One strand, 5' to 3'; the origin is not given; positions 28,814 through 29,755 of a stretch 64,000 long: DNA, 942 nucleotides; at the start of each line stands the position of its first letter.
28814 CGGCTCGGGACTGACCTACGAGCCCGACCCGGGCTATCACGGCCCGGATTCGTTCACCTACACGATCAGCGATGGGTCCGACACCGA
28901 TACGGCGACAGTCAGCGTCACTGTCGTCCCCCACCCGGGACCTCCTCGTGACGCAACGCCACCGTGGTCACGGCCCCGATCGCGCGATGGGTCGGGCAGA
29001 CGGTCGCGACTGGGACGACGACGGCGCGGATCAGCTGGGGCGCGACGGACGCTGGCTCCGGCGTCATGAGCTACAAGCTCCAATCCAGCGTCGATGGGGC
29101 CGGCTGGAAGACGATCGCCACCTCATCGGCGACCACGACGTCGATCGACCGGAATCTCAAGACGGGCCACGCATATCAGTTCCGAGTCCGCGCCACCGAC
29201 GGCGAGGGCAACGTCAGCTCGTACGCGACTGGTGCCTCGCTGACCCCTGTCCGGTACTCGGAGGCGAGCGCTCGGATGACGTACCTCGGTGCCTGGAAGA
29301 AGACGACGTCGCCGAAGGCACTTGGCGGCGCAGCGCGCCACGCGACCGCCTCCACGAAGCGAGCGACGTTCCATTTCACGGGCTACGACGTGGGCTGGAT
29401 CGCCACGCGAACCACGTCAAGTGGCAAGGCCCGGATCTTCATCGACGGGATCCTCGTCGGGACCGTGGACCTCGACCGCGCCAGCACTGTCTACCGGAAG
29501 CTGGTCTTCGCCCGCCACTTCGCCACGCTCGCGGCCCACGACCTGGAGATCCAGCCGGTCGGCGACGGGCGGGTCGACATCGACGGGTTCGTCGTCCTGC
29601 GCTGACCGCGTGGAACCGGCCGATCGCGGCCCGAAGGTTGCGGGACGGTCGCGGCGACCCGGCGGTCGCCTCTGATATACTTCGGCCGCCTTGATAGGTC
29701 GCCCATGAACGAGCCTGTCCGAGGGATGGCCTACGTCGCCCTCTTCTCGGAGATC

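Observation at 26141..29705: A two-gene surface-protein insertion within the conserved wecA-atp synteny, carrying a duplicated C-terminal module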

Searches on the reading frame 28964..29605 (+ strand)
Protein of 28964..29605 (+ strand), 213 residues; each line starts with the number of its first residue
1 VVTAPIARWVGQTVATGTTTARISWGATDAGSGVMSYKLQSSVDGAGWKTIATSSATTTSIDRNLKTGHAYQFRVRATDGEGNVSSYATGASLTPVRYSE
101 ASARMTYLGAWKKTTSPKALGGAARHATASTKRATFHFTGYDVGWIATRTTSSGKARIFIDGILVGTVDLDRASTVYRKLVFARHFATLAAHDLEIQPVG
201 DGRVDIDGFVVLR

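Call 8: search_protein_families(library=pfam, proteins=[window:28964-29605:+], max_evalue=1)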
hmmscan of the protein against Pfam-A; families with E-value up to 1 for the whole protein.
window:28964-29605:+ (213 aa): 9 families
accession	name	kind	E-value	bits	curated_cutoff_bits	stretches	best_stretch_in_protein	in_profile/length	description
PF00041.27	fn3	-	1.5e-06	28.7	25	1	16-83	11-74/84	Fibronectin type III domain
PF25788.1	Ig_Rha78A_N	-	0.00026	21.7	27.4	1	13-91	12-97/105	Rha78A-like, N-terminal immunoglobulin domain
PF00754.31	F5_F8_type_C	-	0.01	16.4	28.2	1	27-80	56-117/127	F5/8 type C domain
PF17996.7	CE2_N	-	0.016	15.7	27.9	0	127-178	15-66/108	Carbohydrate esterase 2 N-terminal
PF25300.1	Fn3_Dep-1_3rd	-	0.035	14.4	26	1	16-80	8-74/85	Dep-1 third Fn3-like domain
PF22633.2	F5_F8_type_C_2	-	0.036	15.1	27.8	1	20-60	34-76/91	NedA-like, galactose-binding domain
PF10342.15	Kre9_KNH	-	0.048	14.9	24.6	1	11-86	5-87/94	Kre9/KNH-like N-terminal Ig-like domain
PF14054.11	DUF4249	-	0.17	11.8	28.5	1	39-100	56-116/269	Domain of unknown function (DUF4249)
PF14292.12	SusE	-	0.19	12.4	25.2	1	18-60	32-76/106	SusE outer membrane protein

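Call 10: find_homologous_proteins(query=window:28964-29605:+)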
Query window:28964-29605:+ (213 aa): 12 proteins with E <= 0.001 among 637 candidates.
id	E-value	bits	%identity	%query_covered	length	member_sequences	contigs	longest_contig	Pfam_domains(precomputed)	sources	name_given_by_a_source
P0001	8.8e-115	400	88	100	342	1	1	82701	PF17963.8,PF17892.8,PF17803.8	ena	-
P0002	8.3e-110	384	100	84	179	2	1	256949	-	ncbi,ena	-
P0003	9.2e-85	302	68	100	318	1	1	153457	PF17963.8,PF17892.8,PF17803.8,PF17996.8,PF00041.28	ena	-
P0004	2.9e-68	248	61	90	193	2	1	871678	-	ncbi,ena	-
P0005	4.3e-66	241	57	99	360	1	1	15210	PF17963.8,PF17892.8,PF17803.8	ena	-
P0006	3.3e-54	202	50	100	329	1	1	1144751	PF17963.8,PF17892.8,PF17803.8,PF00041.28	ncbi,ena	-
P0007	5.5e-42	162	52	98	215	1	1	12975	-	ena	-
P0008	6.8e-39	152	69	53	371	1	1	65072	PF17963.8,PF17892.8,PF17803.8,PF00041.28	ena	-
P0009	2.7e-38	150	40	92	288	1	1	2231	PF17963.8,PF17892.8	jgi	jgi:hypothetical protein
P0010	6.8e-32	129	45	90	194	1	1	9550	-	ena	-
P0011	9.0e-27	112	38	92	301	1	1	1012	PF03793.25,PF00041.28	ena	-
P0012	3.6e-6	45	41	33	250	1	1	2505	PF00188.33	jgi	jgi:hypothetical protein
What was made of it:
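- On Pfam CE2_N (PF17996) / CBM6-35-36-like jelly roll: P0003 has a precomputed PF17996 hit (call 10).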

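Call 15: find_encoding_contigs(protein=P0002, flank=6000, max_places=4)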
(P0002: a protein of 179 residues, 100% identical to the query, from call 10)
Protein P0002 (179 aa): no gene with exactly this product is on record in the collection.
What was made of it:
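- Tried and rejected: It is not on record (call 15).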

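Call 16: find_encoding_contigs(protein=P0001, flank=8000, max_places=4)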
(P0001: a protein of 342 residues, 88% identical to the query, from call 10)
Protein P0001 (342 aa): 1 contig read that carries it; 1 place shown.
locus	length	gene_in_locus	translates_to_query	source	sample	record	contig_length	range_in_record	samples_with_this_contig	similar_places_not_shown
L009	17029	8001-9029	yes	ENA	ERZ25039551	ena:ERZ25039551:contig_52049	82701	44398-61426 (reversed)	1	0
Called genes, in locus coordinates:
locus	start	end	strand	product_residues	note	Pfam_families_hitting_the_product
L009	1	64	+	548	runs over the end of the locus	-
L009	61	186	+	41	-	-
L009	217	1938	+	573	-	PF17827:PrmC_N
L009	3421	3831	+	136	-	PF00464:SHMT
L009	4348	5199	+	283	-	-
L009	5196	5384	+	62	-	-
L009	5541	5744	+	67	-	-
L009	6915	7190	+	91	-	PF18911:PKD_4, PF00801:PKD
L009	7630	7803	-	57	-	-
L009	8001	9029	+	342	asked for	PF17803:Cadherin_4, PF17892:Cadherin_5, PF17963:Big_9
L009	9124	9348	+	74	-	PF09527:ATPase_gene1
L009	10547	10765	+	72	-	PF00137:ATP-synt_C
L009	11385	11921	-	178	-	-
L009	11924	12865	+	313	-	PF02874:ATP-synt_ab_N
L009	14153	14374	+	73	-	PF00231:ATP-synt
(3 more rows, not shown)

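Call 31: search_protein_families(library=ncbifam, proteins=[window:28964-29602:+, P0001, P0003], max_evalue=0.1)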
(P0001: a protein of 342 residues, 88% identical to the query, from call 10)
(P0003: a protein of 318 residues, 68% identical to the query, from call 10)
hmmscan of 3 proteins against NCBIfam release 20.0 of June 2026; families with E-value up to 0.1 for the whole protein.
window:28964-29602:+ (213 aa): 3 families
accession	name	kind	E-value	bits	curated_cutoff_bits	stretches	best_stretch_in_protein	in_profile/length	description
NF041611.1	exoglucan_CbhB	equivalog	0.0001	20.4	1950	1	11-163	712-855/997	exoglucanase CbhB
NF045522.1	MXAN_2561_fam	equivalog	0.0004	19.9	150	1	42-97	206-260/304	MXAN_2561 family MXYO-CTERM-anchored protein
NF047446.1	barrel_OmpL47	domain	0.0037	17.7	40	1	21-87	5-61/68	OmpL47-type beta-barrel domain-containing protein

P0001 (342 aa): 3 families
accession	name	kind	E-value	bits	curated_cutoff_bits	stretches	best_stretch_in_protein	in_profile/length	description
NF012211.1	tand_rpt_95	domain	3.5e-12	46.1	90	1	37-117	1-85/98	tandem-95 repeat protein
NF041611.1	exoglucan_CbhB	equivalog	0.0011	17.1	1950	1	109-279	781-946/997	exoglucanase CbhB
NF047446.1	barrel_OmpL47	domain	0.0037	17.7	40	1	151-215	6-60/68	OmpL47-type beta-barrel domain-containing protein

P0003 (318 aa): 2 families
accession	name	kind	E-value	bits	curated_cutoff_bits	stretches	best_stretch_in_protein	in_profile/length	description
NF012211.1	tand_rpt_95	domain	3.2e-05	23.8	90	1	29-69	14-55/98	tandem-95 repeat protein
NF047446.1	barrel_OmpL47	domain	0.00048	20.5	40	1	124-191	3-60/68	OmpL47-type beta-barrel domain-containing protein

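Call 37: predict_structure(alignment_id=A2)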
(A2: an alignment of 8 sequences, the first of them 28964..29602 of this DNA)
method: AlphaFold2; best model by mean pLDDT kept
length: 213 residues; sequences in the alignment: 8
mean_pLDDT: 62.7   pTM: 0.45
mean pLDDT of the five models: 62.7, 61.5, 60.9, 60.6, 57.1
residues with pLDDT >= 90: 18; 70-90: 69; 50-70: 62; < 50: 64
segments of 3 or more residues with pLDDT < 50: 2-15, 98-131, 173-177, 206-209, 211-213
pLDDT, mean of each block of 10 residues (from residue 1): 39 52 72 82 93 89 81 88 83 58 31 30 28 63 59 65 71 49 67 70 49 48
secondary structure, 60 per line:
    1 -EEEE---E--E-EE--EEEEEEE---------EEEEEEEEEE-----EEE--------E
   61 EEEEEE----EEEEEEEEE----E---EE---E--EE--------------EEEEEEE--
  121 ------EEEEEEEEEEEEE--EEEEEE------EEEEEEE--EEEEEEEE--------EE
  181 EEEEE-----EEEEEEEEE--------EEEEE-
elements in order: E2-5 E18-24 E34-43 E49-51 E60-66 E71-79 E112-118 E127-139 E142-147 E154-160 E163-170 E179-185 E191-199 E208-212
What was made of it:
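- Tried and rejected: It gave pLDDT 62.7, and below 50 in the tail (call 37), so it was unusable.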

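Call 58: find_encoding_contigs(protein=P0007, flank=8000, max_places=3)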
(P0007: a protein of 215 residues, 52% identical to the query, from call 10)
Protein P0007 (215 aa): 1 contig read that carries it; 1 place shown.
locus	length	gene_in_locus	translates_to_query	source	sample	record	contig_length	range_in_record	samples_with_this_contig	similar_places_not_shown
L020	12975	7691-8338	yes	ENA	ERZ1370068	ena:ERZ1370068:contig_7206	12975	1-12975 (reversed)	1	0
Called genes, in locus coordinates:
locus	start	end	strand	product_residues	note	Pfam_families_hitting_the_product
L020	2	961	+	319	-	?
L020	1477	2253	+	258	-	PF00953:Glycos_transf_4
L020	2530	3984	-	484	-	-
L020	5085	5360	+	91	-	PF17892:Cadherin_5 (faint), PF17803:Cadherin_4, PF17963:Big_9 (weak)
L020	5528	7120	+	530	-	PF17803:Cadherin_4 (faint), PF17892:Cadherin_5, PF17963:Big_9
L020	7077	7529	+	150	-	-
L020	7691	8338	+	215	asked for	-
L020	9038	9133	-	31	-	-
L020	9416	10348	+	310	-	PF00119:ATP-synt_A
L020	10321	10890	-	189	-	-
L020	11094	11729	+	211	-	-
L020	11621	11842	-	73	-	-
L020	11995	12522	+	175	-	PF00006:ATP-synt_ab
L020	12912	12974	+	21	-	?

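Call 59: find_encoding_contigs(protein=P0010, flank=8000, max_places=3)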
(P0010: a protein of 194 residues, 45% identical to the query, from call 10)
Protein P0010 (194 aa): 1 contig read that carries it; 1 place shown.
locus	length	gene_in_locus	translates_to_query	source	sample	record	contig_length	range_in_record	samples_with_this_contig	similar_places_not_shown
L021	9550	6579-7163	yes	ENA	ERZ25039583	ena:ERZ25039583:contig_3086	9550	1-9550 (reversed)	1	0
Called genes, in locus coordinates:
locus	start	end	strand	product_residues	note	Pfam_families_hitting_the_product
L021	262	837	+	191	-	-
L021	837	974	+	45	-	-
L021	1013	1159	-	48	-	-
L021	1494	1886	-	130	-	-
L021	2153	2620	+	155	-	-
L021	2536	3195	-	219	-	PF13432:TPR_16 (faint), PF13174:TPR_6 (faint)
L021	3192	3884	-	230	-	PF13185:GAF_2 (weak)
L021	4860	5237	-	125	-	PF00589:Phage_integrase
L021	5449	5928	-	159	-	-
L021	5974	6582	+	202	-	PF17892:Cadherin_5, PF17963:Big_9, PF17803:Cadherin_4, PF17892:Cadherin_5, PF17963:Big_9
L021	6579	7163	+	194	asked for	-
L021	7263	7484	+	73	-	PF09527:ATPase_gene1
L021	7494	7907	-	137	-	-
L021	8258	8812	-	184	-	-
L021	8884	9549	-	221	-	?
